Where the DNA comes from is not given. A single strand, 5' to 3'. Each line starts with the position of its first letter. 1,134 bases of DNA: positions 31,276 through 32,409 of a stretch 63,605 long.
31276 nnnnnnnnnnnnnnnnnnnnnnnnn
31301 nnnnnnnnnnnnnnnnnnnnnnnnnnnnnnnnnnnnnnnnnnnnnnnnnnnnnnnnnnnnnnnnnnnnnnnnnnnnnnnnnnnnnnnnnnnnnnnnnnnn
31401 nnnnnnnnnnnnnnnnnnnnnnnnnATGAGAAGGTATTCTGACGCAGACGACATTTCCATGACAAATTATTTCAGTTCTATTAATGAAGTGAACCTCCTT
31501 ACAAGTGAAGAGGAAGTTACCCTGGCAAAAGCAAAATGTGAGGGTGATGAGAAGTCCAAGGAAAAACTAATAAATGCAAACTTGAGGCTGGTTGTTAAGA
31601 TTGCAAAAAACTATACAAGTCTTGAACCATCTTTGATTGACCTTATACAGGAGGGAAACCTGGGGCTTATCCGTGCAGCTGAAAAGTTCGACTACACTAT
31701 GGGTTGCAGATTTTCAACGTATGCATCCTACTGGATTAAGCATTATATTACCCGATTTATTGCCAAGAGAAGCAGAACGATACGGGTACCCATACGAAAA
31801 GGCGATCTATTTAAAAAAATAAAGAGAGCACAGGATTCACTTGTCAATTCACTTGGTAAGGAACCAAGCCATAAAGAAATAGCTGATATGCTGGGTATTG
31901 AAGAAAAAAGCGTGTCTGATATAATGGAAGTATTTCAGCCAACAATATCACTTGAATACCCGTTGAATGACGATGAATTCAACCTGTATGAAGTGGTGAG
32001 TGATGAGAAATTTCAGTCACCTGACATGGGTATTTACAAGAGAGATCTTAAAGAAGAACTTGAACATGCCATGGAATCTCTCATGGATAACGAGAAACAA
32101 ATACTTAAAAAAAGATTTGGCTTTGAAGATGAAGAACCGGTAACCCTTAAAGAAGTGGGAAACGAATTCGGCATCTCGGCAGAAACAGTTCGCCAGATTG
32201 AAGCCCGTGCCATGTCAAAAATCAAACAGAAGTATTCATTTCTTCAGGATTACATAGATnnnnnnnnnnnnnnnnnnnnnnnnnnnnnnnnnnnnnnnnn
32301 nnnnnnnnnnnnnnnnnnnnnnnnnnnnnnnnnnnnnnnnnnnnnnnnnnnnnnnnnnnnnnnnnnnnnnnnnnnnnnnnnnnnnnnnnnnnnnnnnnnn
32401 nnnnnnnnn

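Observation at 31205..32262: Candidate RpoN-to-RpoS sigma cascade outside Borrelia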

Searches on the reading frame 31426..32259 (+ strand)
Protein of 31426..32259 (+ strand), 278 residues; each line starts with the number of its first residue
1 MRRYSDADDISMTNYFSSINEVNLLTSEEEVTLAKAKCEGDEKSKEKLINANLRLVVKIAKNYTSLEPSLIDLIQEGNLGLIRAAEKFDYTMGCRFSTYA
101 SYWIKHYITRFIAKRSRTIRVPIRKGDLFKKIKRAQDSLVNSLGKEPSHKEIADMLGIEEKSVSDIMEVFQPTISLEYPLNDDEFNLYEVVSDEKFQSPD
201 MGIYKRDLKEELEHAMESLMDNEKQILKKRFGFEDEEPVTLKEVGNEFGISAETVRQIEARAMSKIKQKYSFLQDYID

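Call 6: search_protein_families(library=ncbifam, proteins=[window:31426-32259:+], max_evalue=0.001)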
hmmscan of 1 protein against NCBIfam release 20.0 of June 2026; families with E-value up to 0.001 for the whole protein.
window:31426-32259:+ (278 aa): 53 families (the best 25 are shown)
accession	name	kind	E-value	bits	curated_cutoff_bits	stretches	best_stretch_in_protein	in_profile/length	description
TIGR02997.1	Sig70-cyanoRpoD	subfamily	4.7e-77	259.2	384.5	1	41-267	72-298/298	RNA polymerase sigma factor, RpoD/SigA family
NF006666.0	PRK09210.1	equivalog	8e-76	255.7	572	1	14-277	103-369/370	RNA polymerase sigma factor RpoD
NF004208.0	PRK05658.1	equivalog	1.4e-71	242.4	555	1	42-268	391-618/631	RNA polymerase sigma factor RpoD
TIGR02394.1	rpoS_proteo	equivalog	6.8e-71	239.1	378.7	1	12-269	15-273/285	RNA polymerase sigma factor RpoS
TIGR02393.1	RpoD_Cterm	equivalog_domain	1.4e-69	234.3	354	1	45-276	2-236/238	RNA polymerase sigma factor RpoD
NF004207.0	PRK05657.1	equivalog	8.1e-69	232.5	394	1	13-269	59-316/329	RNA polymerase sigma factor RpoS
NF041931.2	MzaA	equivalog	8.1e-66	223.3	800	1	31-276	464-713/726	MZA anti-phage system associated sigma-70 family RNA polymerase sigma factor MzaA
NF005920.0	PRK07921.1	subfamily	1.2e-65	221.7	464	1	24-268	72-316/328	RNA polymerase sigma factor SigB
NF004561.0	PRK05901.1-3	equivalog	1.3e-63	215.9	582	1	41-278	297-537/537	RNA polymerase sigma factor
NF005643.0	PRK07406.1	equivalog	1.6e-63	215.1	500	1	41-277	158-396/397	RNA polymerase sigma factor RpoD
NF005642.0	PRK07405.1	subfamily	2.6e-62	210.8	524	1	39-277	78-316/318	RNA polymerase sigma factor SigD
NF004560.0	PRK05901.1-1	equivalog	4.4e-60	204.2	711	1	40-278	275-516/516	RNA polymerase sigma factor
NF004615.0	PRK05949.1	subfamily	7.9e-60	202.5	530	1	30-277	79-325/327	RNA polymerase sigma factor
NF005785.0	PRK07598.1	equivalog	7.1e-59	199.7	554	1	33-269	166-401/415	RNA polymerase sigma factor SigC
NF004562.0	PRK05901.1-4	equivalog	3.9e-56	190.7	779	1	42-268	315-542/571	RNA polymerase sigma factor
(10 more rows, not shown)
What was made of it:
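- On Proteobacterial RpoS (TIGR02394 / PRK05657): 239.1 against 378.7 and 232.5 against 394 (call 6).
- On Housekeeping RpoD/SigA: Best scores are 259 against 384.5 and 256 against 572 (call 6).
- Closest known: Proteobacterial RpoS. Different: The score is far below the cut-off (239 against 378.7, call 6).
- The best NCBIfam matches are RpoD-type models (call 6).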

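Call 7: search_protein_families(library=pfam, proteins=[window:31426-32259:+], max_evalue=0.001)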
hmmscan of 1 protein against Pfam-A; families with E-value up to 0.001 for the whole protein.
window:31426-32259:+ (278 aa): 6 families
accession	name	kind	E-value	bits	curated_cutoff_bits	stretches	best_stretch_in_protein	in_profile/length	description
PF04545.22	Sigma70_r4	-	4.7e-20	71.3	24.1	1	215-267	1-49/50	Sigma-70, region 4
PF04542.20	Sigma70_r2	-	1.1e-17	64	24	1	48-118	1-71/71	Sigma-70 region 2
PF04539.22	Sigma70_r3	-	4.1e-15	56.1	25.3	1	130-201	4-76/78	Sigma-70 region 3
PF00140.25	Sigma70_r1_2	-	5e-07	30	22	1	12-42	3-33/34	Sigma-70 factor, region 1.2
PF04967.18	HTH_10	-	4.5e-06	26.8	23.1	0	234-266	19-51/53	HTH DNA binding domain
PF08281.18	Sigma70_r4_2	-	0.00091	19.3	25.7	0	148-163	28-43/54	Sigma-70, region 4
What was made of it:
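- On Housekeeping RpoD/SigA: Pfam starts at region 1.2, residue 12 (call 7).
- Checked: Pfam finds Sigma70 r1_2, r2, r3 and r4 (call 7).
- It is 278 aa with no region 1.1 (call 7).
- Tried and rejected: Housekeeping RpoD (calls 6, 7).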

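Call 9: find_homologous_proteins(query=window:31426-32259:+, max_evalue=1e-20)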
Query window:31426-32259:+ (278 aa): 7990 proteins with E <= 1e-20 among 8000 candidates; the best 120 are listed.
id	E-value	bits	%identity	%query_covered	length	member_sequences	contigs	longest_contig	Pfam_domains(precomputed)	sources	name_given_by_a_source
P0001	4.5e-176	601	100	100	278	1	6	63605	PF04967.19,PF04545.23,PF00140.26,PF04542.21,PF04539.23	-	-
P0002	4.9e-176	601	100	100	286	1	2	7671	PF04967.19,PF04545.23,PF00140.26,PF04542.21,PF04539.23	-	-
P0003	6.3e-176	601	100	100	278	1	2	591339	PF04967.19,PF04545.23,PF00140.26,PF04542.21,PF04539.23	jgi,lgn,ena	-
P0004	2.6e-171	586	97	100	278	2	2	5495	PF04967.19,PF04545.23,PF00140.26,PF04542.21,PF04539.23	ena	-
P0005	2.7e-143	494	81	100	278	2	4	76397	PF04545.23,PF00140.26,PF04542.21,PF08281.19,PF04539.23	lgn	-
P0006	7.1e-142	489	80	100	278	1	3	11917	PF04545.23,PF00140.26,PF04542.21,PF04539.23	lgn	-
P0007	8.1e-142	489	80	100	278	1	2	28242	PF04545.23,PF00140.26,PF04542.21,PF04539.23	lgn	-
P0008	8.4e-142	489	80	100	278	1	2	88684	PF04545.23,PF00140.26,PF04542.21,PF04539.23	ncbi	-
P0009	1.1e-141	489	79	100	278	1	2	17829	PF04545.23,PF00140.26,PF04542.21,PF04539.23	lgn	-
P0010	1.2e-141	489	80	100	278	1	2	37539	PF04545.23,PF00140.26,PF04542.21,PF04539.23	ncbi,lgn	-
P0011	1.8e-141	488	80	100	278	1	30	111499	PF04545.23,PF00140.26,PF04542.21,PF04539.23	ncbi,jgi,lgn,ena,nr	ncbi:MAG: RNA polymerase sigma factor RpoD/SigA [Spirochaetes bacterium]|jgi:RNA polymerase primary 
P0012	3.3e-141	487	79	100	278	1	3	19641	PF04545.23,PF00140.26,PF04542.21,PF04539.23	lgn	-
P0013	4.3e-141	487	79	100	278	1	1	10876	PF04545.23,PF00140.26,PF04542.21,PF04539.23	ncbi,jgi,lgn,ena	-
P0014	4.6e-141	487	79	100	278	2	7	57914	PF04545.23,PF00140.26,PF04542.21,PF04539.23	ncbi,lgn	-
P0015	5.1e-141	487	79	100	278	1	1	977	PF04545.23,PF00140.26,PF04542.21,PF04539.23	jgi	-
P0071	2.6e-94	334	57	97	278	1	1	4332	PF04545.23,PF00140.26,PF04542.21,PF04539.23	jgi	jgi:RNA polymerase primary sigma factor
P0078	1.2e-82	295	53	97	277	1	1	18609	PF04545.23,PF00140.26,PF04542.21,PF04539.23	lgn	-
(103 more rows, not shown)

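Call 15: find_related_loci(query=A1, collection=genome_contigs, flank=4000)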
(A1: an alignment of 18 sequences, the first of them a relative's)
Query A1 (278 aa) in genome_contigs; peptide patterns used: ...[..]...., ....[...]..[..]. (x = any residue, [..] = any of these).
600 stretches matched a pattern (row limit reached: there are more); 600 encode a relative of the query (tblastn E <= 1e-3); the best 80 are kept; 80 distinct loci.
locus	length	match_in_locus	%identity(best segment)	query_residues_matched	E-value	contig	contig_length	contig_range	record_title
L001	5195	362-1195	76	1-278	1e-144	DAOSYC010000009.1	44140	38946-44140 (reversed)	MAG TPA_asm: Spirochaetota bacterium isolate AMR_MDS_2095 NODE_544_length_44140_cov_8.652671, whole genome shotgun seque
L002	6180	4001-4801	46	15-278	3e-72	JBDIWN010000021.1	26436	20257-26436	MAG: Candidatus Profundicultor thermophilus isolate DG02_2.bins.11.Tibet NODE_747_length_26436_cov_4.091870, whole genom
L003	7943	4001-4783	46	9-268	5e-70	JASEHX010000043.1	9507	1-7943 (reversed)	MAG: Candidatus Margulisiibacteriota bacterium isolate Yes70-34 NODE_3154_length_9507_cov_4.914833, whole genome shotgun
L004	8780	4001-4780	48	12-270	2e-69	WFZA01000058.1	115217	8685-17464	MAG: Caldisericales bacterium isolate S143_107 k151_534003, whole genome shotgun sequence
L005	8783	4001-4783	45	9-268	7e-69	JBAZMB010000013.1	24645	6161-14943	MAG: Candidatus Margulisiibacteriota bacterium isolate SO_2017_LW4_30 scaffold_4170_c1_LW137-91_2017, whole genome shotg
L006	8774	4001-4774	43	12-269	1e-68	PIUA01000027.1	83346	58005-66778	MAG: Bacillota bacterium isolate ZC3RG07 NODE_8_length_83346_cov_11.3552, whole genome shotgun sequence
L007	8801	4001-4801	44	15-278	7e-68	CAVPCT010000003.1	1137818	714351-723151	MAG: uncultured Thermoleophilia bacterium isolate MFD00032.bin.2.59 genome assembly, contig: contig_19728, whole genome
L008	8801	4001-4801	44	15-278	1e-67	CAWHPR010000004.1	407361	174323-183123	MAG: uncultured Thermoleophilia bacterium isolate MFD04716.bin.3.19 genome assembly, contig: contig_73747, whole genome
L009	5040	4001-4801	43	15-278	2e-67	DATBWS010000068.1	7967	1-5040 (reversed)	MAG TPA_asm: Candidatus Hydromicrobium sp. isolate SMAG_U7547 k141_334252, whole genome shotgun sequence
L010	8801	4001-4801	44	15-278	5e-67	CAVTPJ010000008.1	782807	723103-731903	MAG: uncultured Thermoleophilia bacterium isolate MFD00905.bin.2.53 genome assembly, contig: contig_5232, whole genome s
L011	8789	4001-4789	42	15-277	2e-66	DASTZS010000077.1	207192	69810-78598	MAG TPA_asm: Gaiellaceae bacterium isolate SMAG_U2475 k141_442535, whole genome shotgun sequence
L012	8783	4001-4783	44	7-268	5e-66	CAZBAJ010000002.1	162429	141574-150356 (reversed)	MAG TPA_asm: uncultured Candidatus Saccharibacteria bacterium isolate SRP263991_co1_503 genome assembly, contig: NODE_32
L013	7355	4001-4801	43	15-278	7e-66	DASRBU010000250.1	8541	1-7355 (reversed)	MAG TPA_asm: Candidatus Dormiibacterota bacterium isolate SMAG_U9935 k141_621982, whole genome shotgun sequence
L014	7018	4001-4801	43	15-278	9e-66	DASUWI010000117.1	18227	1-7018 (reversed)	MAG TPA_asm: Candidatus Dormiibacterota bacterium isolate SMAG_U1839 k141_1314977, whole genome shotgun sequence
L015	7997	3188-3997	41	7-277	1e-65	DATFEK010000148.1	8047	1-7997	MAG TPA_asm: Gaiellaceae bacterium isolate SMAG_U8605 k141_1900593, whole genome shotgun sequence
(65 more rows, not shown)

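Call 28: search_protein_representatives(alignment_id=A1)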
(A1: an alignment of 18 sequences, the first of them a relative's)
Query: 18 sequences, 278 profile positions. Proteins with E-value up to 0.001 (for the whole library): 149531; up to 1e-10: 87256; up to 1e-30: 35579. The best 150 are listed.
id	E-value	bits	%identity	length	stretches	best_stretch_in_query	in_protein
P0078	5.6e-126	435.9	-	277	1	5-278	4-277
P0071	7.7e-122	422.3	-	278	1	1-278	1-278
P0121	3.4e-96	338.2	-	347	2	42-250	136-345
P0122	4.0e-96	338.0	-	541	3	28-268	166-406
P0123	4.4e-92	324.7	-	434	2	13-268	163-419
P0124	2.9e-91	322.1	-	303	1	10-277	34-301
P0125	1.0e-89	316.9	-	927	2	6-269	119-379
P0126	1.7e-88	312.9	-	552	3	25-263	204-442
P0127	2.0e-88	312.7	-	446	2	4-244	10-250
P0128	1.2e-83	297.0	-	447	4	11-115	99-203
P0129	9.8e-82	290.8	-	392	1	5-277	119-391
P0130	3.5e-81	289.0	-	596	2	13-277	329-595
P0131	1.3e-80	287.2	-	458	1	5-277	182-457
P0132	6.1e-80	284.9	-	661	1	12-277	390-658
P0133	1.5e-79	283.6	-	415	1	10-268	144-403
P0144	7.4e-78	278.1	-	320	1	10-277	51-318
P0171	3.6e-76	272.5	-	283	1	4-275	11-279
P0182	1.1e-75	270.9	-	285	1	13-277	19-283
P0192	1.7e-75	270.4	-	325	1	5-277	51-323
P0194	2.3e-75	269.9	-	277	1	9-268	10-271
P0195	2.4e-75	269.8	-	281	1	8-277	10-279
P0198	3.3e-75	269.4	-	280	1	10-277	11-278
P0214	1.0e-74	267.8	-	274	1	6-273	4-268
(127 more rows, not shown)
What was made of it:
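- The family profile gives 436 and 422 bits for family representatives, then drops (call 28).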

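Call 30: list_cluster_members(proteins=[P0124, P0171, P0182, P0195, P0198, P0214, P0194, P0071, P0078, P0001])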
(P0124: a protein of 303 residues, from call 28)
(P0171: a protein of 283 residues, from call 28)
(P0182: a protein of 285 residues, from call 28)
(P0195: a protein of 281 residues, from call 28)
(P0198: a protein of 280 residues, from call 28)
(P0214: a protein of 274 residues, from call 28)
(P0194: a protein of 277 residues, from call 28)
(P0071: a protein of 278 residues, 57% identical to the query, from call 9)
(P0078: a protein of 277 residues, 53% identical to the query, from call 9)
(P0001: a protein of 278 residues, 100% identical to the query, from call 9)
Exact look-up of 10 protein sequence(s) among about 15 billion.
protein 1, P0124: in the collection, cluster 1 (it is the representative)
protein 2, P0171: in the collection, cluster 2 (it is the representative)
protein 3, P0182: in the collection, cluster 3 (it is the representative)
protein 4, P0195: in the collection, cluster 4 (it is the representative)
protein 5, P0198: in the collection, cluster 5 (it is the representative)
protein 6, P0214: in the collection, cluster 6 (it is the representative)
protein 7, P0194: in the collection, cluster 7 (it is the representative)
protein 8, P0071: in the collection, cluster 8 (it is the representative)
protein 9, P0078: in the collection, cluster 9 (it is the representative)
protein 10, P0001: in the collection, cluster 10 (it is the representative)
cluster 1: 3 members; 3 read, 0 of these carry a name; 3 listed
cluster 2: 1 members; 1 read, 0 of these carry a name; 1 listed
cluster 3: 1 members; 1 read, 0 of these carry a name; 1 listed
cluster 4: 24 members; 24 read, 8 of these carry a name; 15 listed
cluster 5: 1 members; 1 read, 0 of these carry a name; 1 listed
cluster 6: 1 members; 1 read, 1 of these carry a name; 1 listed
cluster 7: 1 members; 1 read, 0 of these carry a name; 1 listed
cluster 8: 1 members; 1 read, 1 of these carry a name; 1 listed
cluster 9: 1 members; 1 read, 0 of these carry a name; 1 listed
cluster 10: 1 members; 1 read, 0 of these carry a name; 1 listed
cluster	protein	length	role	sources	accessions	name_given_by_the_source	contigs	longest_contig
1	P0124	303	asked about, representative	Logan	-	-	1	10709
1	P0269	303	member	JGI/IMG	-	-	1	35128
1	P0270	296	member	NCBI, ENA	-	-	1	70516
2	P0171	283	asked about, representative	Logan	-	-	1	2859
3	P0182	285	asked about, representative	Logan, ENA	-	-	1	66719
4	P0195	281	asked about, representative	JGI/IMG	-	RNA polymerase primary sigma factor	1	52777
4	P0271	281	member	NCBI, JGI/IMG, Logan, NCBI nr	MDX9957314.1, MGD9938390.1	MAG: RNA polymerase sigma factor RpoD/SigA [Clostridia bacterium] | RNA polymerase primary sigma factor | RNA polymerase sigma factor RpoD/SigA [Spirochaetia bacterium]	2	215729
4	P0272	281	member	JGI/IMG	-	RNA polymerase primary sigma factor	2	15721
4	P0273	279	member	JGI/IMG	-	RNA polymerase primary sigma factor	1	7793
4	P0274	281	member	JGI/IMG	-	RNA polymerase primary sigma factor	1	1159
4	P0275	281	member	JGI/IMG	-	RNA polymerase primary sigma factor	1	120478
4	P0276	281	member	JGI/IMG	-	RNA polymerase primary sigma factor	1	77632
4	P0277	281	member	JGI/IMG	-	RNA polymerase primary sigma factor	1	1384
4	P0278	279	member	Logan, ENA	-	-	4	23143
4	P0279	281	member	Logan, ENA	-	-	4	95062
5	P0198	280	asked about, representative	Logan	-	-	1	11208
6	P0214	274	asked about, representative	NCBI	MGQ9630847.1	MAG: sigma-70 family RNA polymerase sigma factor [bacterium]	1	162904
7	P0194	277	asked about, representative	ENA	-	-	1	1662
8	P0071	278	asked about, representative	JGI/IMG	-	RNA polymerase primary sigma factor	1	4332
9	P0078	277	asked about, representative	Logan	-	-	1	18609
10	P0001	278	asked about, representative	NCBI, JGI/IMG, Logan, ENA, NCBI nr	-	-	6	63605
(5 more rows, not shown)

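Call 31: search_solved_structures(query=A1, max_evalue=1e-20, show_alignments=0)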
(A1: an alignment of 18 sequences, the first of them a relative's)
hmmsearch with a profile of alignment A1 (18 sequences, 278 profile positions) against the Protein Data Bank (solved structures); distinct sequences matched with E-value up to 1e-20: 63 (the best 60 are shown).
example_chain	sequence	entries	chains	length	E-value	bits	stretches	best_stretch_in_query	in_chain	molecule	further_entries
7ckq_F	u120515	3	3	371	3.9e-82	278.9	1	12-277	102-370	RNA polymerase sigma factor SigA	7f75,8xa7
8x6f_E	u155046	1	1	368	4.1e-82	278.9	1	12-278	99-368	RNA polymerase sigma factor SigA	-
7l7b_F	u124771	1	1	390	2.2e-81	276.5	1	11-278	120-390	RNA polymerase sigma factor SigA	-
7xya_F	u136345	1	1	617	3.7e-71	242.9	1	23-277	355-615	RNA polymerase sigma factor RpoD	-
1l9u_H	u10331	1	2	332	9.4e-71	241.6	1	37-272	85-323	SIGMA FACTOR SIGA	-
4xln_F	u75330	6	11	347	1.1e-70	241.3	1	37-272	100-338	RNA polymerase sigma factor SigA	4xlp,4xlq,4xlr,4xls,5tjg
1l9z_H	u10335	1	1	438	1.5e-70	241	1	38-272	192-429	SIGMA FACTOR SIGA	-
3dxj_F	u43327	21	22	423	1.9e-70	240.6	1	36-272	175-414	RNA polymerase pricipal sigma factor (RpoD); CHAIN F, P | RNA polymerase sigma factor | RNA polymerase sigma factor SigA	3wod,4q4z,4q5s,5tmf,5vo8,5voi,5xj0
1iw7_F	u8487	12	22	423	1.9e-70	240.6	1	36-272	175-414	RNA polymerase sigma-70 subunit | principal sigma factor | DNA-directed RNA polymerase sigma chain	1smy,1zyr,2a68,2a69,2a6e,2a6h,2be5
8k60_F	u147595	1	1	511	2.1e-70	240.5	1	38-278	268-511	RNA polymerase principal sigma factor HrdB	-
9ujk_F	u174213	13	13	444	2.3e-70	240.4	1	36-272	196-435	RNA polymerase sigma factor SigA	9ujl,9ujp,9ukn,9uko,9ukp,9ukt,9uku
4g7h_F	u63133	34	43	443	2.3e-70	240.3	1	36-272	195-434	RNA polymerase sigma factor | DNA directed RNA polymerase sigma factor A | RNA polymerase sigma factor SigA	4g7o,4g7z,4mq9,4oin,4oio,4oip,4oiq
5x21_F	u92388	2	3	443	2.3e-70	240.3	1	36-272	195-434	RNA polymerase sigma factor SigA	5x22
8dy7_F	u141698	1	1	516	2.3e-70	240.3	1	38-278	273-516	RNA polymerase sigma factor SigA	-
8dy9_F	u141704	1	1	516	2.3e-70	240.3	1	38-278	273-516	RNA polymerase sigma factor SigA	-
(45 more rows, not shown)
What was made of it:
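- Closest known: Proteobacterial RpoS. Different: Solved RpoS chains score lower than RpoD/SigA chains (call 31).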

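Call 37: find_homologous_proteins(query=A4, max_evalue=1e-20)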
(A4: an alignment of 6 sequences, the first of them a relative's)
Query A4 (6 sequences) (303 aa, profile of the alignment): 8000 proteins with E <= 1e-20 among 8000 candidates; the best 120 are listed.
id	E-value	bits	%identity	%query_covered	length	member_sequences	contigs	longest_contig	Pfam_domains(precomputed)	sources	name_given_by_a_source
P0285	6.7e-127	441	44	77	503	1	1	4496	PF04545.23,PF00140.26,PF03979.20,PF04542.21,PF04539.23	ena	-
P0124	1.7e-126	439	100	100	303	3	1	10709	PF04545.23,PF00140.26,PF04542.21,PF04539.23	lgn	-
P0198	6.0e-126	437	40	88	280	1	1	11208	PF13730.13,PF04545.23,PF00140.26,PF04542.21,PF04539.23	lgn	-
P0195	1.6e-124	433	40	88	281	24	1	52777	PF04545.23,PF00140.26,PF04542.21,PF04539.23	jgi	jgi:RNA polymerase primary sigma factor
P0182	4.3e-120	418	45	88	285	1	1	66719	PF04545.23,PF00140.26,PF04542.21,PF04539.23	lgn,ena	-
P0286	2.4e-113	396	41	85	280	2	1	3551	PF04545.23,PF00140.26,PF04542.21,PF04539.23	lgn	-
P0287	2.2e-112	393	47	88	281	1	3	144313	PF04545.23,PF00140.26,PF04542.21,PF04539.23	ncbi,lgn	ncbi:MAG: RNA polymerase sigma factor RpoD/SigA [Spirochaetaceae bacterium]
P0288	2.6e-112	393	41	85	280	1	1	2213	PF04545.23,PF00140.26,PF04542.21,PF04539.23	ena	-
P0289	4.0e-112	392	47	88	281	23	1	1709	PF04545.23,PF00140.26,PF04542.21,PF04539.23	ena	-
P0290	4.6e-112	392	43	85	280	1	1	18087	PF04545.23,PF00140.26,PF04542.21,PF04539.23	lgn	-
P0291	7.0e-112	391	41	85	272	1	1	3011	PF04545.23,PF00140.26,PF04542.21,PF04539.23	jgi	jgi:RNA polymerase primary sigma factor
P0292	9.6e-112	391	41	85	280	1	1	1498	PF04545.23,PF00140.26,PF04542.21,PF04539.23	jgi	-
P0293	9.9e-112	391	41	85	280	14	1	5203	PF04545.23,PF00140.26,PF04542.21,PF04539.23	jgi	-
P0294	1.1e-111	391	49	87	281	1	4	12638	PF00196.26,PF04545.23,PF00140.26,PF04542.21,PF08281.19,PF04539.23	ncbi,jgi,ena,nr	ncbi:MAG: RNA polymerase sigma factor RpoD/SigA [Spirochaetes bacterium]|nr:MAG: RNA polymerase sigm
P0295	1.2e-111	390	41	87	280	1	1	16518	PF04967.19,PF04545.23,PF00140.26,PF04542.21,PF04539.23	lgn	-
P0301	2.0e-111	390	49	87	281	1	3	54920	PF04545.23,PF00140.26,PF04542.21,PF08281.19,PF04539.23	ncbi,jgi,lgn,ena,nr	ncbi:MAG: sigma-70 family RNA polymerase sigma factor [Spirochaetales bacterium]|nr:sigma-70 family 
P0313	6.4e-111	388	46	81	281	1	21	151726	PF04545.23,PF00140.26,PF04542.21,PF04539.23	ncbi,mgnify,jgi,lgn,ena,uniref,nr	ncbi:MAG TPA: RNA polymerase sigma factor RpoD/SigA [Treponema sp.]|mgnify:FL=1|uniref:sigma-70 fami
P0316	7.6e-111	388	40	88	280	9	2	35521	PF04545.23,PF00140.26,PF04542.21,PF04539.23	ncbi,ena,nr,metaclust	ncbi:MAG: RNA polymerase subunit sigma-70 [Spirochaetes bacterium GWB1_59_5]|nr:MAG: RNA polymerase 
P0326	1.1e-110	387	44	92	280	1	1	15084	PF04545.23,PF00140.26,PF04542.21,PF04539.23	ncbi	ncbi:MAG: RNA polymerase sigma factor RpoD/SigA [Spirochaetia bacterium]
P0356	5.6e-110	385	42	99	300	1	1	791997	PF04545.23,PF00140.26,PF04542.21,PF04539.23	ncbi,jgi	-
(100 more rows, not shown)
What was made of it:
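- NCBI and JGI name the homologues RpoD/SigA or primary sigma factor (calls 9, 37).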
